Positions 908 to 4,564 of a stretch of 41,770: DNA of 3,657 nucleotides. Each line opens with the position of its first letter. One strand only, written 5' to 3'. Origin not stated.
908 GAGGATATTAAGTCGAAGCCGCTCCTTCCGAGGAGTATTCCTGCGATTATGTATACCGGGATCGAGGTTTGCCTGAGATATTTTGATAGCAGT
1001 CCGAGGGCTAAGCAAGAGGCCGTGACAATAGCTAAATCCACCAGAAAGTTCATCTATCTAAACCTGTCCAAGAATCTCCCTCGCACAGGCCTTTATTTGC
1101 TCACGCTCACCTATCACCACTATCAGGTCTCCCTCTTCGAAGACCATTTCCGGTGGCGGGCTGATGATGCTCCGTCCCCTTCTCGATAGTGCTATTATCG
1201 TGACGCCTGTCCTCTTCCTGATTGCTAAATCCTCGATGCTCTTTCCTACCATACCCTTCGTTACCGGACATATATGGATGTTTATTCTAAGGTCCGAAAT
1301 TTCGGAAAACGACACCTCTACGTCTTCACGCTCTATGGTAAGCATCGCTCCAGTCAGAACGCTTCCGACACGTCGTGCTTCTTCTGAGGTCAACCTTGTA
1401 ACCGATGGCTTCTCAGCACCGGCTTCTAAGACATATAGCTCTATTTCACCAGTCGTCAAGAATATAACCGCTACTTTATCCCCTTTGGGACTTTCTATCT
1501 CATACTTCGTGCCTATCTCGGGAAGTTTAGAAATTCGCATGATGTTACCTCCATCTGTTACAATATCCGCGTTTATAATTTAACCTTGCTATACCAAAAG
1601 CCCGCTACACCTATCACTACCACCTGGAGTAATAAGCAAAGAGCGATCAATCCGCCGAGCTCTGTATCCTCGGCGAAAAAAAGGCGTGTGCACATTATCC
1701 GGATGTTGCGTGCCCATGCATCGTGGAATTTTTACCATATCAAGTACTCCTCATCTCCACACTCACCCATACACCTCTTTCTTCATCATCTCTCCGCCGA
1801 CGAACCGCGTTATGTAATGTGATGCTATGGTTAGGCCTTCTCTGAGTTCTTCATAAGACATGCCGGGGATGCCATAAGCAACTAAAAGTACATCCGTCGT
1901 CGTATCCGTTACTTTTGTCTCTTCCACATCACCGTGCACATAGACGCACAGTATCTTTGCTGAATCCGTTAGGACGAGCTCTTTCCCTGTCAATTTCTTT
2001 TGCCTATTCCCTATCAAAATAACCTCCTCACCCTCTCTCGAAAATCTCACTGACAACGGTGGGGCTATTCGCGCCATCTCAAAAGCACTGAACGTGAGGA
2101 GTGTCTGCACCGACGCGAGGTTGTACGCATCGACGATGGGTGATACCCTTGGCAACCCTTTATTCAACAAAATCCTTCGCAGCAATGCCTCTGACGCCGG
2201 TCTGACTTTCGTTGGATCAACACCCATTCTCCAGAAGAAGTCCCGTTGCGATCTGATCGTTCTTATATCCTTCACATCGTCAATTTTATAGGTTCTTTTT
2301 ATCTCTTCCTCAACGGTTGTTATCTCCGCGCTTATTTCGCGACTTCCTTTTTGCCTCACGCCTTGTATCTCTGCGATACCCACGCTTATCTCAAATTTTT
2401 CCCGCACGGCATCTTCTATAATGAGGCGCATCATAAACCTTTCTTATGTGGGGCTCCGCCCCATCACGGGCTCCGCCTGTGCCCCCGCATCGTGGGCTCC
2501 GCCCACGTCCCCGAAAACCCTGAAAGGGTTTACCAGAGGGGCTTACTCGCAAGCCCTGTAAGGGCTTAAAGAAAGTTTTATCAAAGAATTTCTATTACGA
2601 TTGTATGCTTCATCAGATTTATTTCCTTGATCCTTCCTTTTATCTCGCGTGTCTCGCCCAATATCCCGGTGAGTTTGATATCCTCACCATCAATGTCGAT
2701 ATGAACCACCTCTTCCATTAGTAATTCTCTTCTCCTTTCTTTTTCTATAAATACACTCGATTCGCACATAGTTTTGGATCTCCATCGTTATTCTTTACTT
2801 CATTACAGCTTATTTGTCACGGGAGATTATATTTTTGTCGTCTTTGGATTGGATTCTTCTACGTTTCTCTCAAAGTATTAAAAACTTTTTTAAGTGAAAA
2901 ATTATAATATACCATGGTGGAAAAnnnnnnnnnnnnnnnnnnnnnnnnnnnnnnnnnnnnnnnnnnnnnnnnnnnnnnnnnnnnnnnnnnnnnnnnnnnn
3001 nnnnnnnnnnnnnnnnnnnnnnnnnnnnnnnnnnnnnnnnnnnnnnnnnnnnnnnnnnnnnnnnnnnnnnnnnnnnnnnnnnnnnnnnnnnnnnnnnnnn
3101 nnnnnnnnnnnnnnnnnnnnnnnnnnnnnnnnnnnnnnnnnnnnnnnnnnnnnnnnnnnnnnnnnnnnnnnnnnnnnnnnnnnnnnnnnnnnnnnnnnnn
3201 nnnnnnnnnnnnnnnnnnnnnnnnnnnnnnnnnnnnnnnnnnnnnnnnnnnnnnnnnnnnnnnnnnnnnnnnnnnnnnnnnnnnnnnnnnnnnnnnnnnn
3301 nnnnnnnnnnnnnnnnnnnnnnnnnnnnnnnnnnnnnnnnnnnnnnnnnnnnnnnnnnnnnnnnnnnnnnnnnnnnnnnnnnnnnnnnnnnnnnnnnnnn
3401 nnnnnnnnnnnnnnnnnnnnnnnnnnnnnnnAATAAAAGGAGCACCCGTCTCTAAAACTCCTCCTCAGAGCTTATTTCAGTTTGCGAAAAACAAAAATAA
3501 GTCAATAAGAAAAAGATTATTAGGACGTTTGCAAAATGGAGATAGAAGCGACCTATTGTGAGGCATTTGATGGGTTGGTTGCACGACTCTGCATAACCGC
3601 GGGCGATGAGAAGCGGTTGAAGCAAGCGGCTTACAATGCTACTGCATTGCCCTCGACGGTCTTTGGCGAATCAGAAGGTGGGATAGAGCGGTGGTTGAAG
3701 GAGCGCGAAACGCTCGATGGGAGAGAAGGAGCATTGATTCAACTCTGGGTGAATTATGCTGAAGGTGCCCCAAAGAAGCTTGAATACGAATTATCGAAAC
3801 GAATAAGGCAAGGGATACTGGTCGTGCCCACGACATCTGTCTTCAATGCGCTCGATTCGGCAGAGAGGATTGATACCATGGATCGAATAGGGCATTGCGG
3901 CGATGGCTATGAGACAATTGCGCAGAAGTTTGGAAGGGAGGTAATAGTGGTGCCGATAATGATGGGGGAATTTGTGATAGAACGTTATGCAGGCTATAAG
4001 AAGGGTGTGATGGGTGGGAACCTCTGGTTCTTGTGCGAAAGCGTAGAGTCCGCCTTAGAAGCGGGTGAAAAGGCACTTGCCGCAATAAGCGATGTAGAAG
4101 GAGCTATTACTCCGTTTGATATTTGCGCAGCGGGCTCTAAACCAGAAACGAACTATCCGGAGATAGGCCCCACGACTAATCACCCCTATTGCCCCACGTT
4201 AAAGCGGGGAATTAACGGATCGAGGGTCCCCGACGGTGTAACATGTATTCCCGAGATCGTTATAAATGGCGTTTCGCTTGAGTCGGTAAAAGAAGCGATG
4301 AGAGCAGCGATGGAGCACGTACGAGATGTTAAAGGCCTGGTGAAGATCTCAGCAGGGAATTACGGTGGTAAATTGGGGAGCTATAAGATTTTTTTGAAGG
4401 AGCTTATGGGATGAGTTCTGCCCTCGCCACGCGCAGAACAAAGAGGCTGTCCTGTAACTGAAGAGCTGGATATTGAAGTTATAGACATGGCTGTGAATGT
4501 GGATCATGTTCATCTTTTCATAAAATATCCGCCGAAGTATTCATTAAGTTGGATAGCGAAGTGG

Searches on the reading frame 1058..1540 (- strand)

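Call 87: search_protein_families(library=pfam, proteins=[window:1058-1540:-], max_evalue=0.001)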
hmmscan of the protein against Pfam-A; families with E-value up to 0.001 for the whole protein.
window:1058-1540:- (160 aa): 1 family
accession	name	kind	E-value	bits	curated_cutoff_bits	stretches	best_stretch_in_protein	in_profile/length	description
PF02080.26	TrkA_C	-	2.4e-16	59.8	27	1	95-153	10-67/71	TrkA-C domain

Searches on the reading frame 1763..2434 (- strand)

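Call 87: search_protein_families(library=pfam, proteins=[window:1763-2434:-], max_evalue=0.001)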
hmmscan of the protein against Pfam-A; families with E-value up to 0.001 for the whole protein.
window:1763-2434:- (223 aa): 1 family
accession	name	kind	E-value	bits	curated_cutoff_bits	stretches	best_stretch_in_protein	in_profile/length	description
PF03483.22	B3_4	-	7.2e-27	94.5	29.3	1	64-211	3-149/174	B3/4 domain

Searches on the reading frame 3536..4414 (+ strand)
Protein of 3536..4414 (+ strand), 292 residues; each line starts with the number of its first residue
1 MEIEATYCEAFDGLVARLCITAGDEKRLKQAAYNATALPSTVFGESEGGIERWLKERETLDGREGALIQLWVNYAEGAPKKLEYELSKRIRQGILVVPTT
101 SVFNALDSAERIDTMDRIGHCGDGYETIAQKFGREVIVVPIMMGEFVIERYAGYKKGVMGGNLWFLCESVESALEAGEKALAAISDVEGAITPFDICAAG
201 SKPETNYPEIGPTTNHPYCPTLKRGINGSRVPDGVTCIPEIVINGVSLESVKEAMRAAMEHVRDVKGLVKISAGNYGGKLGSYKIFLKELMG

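Call 4: search_protein_families(library=pfam, proteins=[window:3536-4414:+], max_evalue=1)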
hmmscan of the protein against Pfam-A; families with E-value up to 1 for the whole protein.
window:3536-4414:+ (292 aa): 3 families
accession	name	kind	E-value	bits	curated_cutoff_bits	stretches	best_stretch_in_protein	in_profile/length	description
PF02741.20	FTR_C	-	1.7e-57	194.1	25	1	144-290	1-149/149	FTR, proximal lobe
PF01913.23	FTR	-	6.3e-42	143.3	27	1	2-141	7-142/142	Formylmethanofuran-tetrahydromethanopterin formyltransferase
PF00936.24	BMC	-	0.21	12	24.5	0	241-269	41-67/75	BMC domain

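Call 9: find_encoding_contigs(protein=window:3536-4414:+, flank=10000, max_places=10)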
Protein window:3536-4414:+ (292 aa): 1 contig read that carries it; 1 place shown.
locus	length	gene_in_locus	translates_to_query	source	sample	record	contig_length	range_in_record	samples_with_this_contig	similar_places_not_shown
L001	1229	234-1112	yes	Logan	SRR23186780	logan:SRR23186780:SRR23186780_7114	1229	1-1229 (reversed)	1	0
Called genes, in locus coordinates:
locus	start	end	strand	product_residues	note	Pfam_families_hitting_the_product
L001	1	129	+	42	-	?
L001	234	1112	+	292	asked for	PF01913:FTR, PF02741:FTR_C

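Call 30: find_related_loci(query=window:3536-4414:+, collection=genome_contigs, flank=10000)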
Query window:3536-4414:+ (292 aa) in genome_contigs; peptide patterns used: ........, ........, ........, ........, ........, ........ (x = any residue, [..] = any of these).
356 stretches matched a pattern; 302 encode a relative of the query (tblastn E <= 1e-3); the best 80 are kept; 80 distinct loci.
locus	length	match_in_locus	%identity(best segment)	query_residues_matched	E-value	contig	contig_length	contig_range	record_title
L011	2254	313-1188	91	1-292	0e+0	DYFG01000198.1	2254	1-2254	MAG TPA_asm: Nitrosotalea sp. isolate BE2011_44_29 Afr_mines_BE2011_6161_length_2254_cov_13_233288, whole genome shotgun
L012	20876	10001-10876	89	1-292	2e-176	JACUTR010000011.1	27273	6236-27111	MAG: Methanophagales archaeon isolate Kmv05 NODE_809_length_27273_cov_9.212433, whole genome shotgun sequence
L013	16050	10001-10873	85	1-291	2e-167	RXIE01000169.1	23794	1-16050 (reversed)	MAG: Methanophagales archaeon ANME-1-THS DGJ9_scaffold_1536, whole genome shotgun sequence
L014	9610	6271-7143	82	1-291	1e-165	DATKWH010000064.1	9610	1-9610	MAG TPA_asm: Candidatus Bathyarchaeia archaeon isolate SMAG_U14158 k141_1812810, whole genome shotgun sequence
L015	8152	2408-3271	82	1-288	2e-163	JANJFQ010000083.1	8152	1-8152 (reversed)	MAG: Methanophagales archaeon isolate Hel0.bin107 Hel0_ANME-1_NODE_32346_length_8152_cov_4.785919, whole genome shotgun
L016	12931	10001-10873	81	1-291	2e-162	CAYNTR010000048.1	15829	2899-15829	MAG TPA_asm: uncultured Halobacteria archaeon isolate binchicken_co395_157 genome assembly, contig: NODE_842_length_1582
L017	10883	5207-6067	82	1-287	9e-162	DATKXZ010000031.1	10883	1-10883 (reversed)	MAG TPA_asm: Desulfobacteria bacterium isolate SMAG_U14206 k141_3526500, whole genome shotgun sequence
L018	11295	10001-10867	82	1-290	6e-161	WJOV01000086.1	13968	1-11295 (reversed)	MAG: Methanosarcinales archaeon isolate 1244-F3-H4-B6 F3H4_C337, whole genome shotgun sequence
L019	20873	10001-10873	79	1-290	4e-160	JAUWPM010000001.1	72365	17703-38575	MAG: Methanosarcinales archaeon isolate CSMAG_2476 CSMAG_2476_k141_106630_length_72365_cov_56.8208, whole genome shotgun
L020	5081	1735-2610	79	1-291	5e-160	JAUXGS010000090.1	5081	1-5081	MAG: Methanosarcinales archaeon isolate CSMAG_2935 CSMAG_2935_k117_2463188_length_5081_cov_24.0000, whole genome shotgun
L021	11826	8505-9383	78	1-292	2e-156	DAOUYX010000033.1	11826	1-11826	MAG TPA_asm: Methanosarcinales archaeon isolate CSMAG_938 CSMAG_938_k141_3113754_length_11826_cov_9.9869, whole genome s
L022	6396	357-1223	80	1-290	2e-157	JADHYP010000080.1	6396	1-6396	MAG: Candidatus Syntrophoarchaeum sp. isolate BS750m-G82 BS-750m-C25337, whole genome shotgun sequence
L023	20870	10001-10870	79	1-291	4e-156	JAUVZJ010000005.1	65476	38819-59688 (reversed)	MAG: Methanophagales archaeon isolate CSMAG_1265 CSMAG_1265_k141_1291408_length_65476_cov_154.6134, whole genome shotgun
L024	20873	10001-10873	79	1-290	2e-156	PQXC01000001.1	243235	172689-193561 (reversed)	MAG: Candidatus Methanophagaceae archaeon isolate G60ANME1 NODE_1_length_243235_cov_14.1412, whole genome shotgun sequen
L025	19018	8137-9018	77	1-288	2e-154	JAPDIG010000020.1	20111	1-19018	MAG: Methanophagales archaeon isolate FWG147 FWG147_ANME1qexz01_contig020_0020111bp, whole genome shotgun sequence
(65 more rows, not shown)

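Call 115: search_protein_families(library=pfam, proteins=[L013:8800-9459:+], max_evalue=0.001)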
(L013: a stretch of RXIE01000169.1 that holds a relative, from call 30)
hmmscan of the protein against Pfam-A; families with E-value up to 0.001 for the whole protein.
L013:8800-9459:+ (219 aa): 0 families
